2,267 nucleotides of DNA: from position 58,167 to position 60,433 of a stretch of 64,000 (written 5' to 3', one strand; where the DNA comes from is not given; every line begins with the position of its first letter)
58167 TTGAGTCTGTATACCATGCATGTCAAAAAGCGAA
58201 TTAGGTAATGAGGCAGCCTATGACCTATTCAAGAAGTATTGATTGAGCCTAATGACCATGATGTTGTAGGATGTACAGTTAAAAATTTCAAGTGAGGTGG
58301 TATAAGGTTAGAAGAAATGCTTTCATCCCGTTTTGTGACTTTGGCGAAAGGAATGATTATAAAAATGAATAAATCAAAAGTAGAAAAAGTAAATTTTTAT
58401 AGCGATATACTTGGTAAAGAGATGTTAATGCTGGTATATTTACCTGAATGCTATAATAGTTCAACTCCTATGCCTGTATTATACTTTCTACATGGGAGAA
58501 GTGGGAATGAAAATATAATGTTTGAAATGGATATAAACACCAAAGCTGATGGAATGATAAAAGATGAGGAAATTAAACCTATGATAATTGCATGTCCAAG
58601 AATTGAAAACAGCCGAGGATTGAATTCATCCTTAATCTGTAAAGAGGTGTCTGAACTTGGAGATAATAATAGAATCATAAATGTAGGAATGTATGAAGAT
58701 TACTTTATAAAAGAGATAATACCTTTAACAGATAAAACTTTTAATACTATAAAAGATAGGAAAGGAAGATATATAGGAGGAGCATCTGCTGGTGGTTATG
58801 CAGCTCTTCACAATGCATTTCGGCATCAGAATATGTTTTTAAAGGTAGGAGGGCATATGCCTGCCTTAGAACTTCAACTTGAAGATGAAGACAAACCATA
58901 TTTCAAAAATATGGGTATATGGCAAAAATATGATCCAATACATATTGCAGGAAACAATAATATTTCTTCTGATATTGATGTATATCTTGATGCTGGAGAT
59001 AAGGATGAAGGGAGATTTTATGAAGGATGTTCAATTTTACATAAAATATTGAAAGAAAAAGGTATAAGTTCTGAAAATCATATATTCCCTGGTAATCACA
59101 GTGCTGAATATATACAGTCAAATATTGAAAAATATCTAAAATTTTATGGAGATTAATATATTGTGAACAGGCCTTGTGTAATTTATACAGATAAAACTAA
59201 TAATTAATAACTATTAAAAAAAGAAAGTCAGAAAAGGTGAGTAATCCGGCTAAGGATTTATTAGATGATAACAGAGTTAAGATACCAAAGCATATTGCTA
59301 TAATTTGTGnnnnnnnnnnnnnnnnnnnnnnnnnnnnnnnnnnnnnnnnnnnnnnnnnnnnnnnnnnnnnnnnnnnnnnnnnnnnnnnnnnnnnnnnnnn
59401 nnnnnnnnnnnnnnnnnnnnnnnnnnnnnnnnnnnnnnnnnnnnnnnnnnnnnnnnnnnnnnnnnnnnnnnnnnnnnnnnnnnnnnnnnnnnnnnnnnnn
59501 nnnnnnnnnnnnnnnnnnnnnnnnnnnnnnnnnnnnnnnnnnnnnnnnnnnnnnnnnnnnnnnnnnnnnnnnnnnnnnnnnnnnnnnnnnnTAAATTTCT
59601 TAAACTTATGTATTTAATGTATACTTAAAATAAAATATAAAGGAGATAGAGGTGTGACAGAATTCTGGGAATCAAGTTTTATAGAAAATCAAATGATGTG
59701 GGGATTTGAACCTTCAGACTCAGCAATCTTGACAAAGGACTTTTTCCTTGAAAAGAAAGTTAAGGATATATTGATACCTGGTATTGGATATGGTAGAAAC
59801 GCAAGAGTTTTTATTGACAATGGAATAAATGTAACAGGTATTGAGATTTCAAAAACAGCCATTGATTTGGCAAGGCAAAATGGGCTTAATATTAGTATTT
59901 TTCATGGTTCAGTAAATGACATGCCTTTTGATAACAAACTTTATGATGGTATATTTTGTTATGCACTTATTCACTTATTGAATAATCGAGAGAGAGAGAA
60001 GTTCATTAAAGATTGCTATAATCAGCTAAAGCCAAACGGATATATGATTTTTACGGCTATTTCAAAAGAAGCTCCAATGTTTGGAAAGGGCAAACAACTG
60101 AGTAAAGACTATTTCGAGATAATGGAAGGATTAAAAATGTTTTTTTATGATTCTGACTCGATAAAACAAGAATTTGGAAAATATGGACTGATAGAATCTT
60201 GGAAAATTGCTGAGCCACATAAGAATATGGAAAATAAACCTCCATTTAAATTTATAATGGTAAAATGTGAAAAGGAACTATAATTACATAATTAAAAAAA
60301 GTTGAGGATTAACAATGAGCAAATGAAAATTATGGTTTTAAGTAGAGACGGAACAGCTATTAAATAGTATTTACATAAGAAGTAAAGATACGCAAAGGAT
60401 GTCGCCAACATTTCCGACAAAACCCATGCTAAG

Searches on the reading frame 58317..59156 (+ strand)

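Call 81: search_protein_families(library=padloc, proteins=[window:58317-59156:+], max_evalue=0.001)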
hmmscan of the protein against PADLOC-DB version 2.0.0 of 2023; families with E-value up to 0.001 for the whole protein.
window:58317-59156:+ (279 aa): 0 families

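Call 82: search_protein_families(library=pfam, proteins=[window:58317-59156:+], max_evalue=0.00001)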
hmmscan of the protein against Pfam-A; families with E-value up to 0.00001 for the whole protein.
window:58317-59156:+ (279 aa): 1 family
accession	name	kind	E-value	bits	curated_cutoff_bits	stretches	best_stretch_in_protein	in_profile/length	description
PF00756.26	Esterase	-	8.7e-24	85.1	22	1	29-271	1-245/251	Putative esterase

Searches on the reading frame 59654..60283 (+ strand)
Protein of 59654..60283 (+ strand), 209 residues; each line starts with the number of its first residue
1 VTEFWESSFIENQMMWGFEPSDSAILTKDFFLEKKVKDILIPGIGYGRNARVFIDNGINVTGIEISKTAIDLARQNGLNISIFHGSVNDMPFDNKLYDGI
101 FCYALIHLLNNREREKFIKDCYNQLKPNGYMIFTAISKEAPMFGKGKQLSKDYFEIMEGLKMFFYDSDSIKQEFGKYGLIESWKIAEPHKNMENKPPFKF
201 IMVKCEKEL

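Call 82: search_protein_families(library=pfam, proteins=[window:59654-60283:+], max_evalue=0.00001)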
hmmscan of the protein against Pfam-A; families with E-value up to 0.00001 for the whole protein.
window:59654-60283:+ (209 aa): 6 families
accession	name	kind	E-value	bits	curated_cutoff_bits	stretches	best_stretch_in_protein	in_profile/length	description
PF13649.12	Methyltransf_25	-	2.9e-16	60.4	27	1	40-129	2-97/97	Methyltransferase domain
PF08241.18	Methyltransf_11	-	4.6e-16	59.7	21.2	1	43-133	4-95/95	Methyltransferase domain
PF05724.17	TPMT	-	4.4e-09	36.8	26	1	2-137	3-157/218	Thiopurine S-methyltransferase (TPMT)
PF13489.12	Methyltransf_23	-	3.8e-08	33.7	27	1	33-179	20-159/164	Methyltransferase domain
PF13847.12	Methyltransf_31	-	6e-08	32.9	27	1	58-155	29-130/145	Methyltransferase domain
PF08242.18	Methyltransf_12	-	7.6e-08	33.4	30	1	43-130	4-97/98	Methyltransferase domain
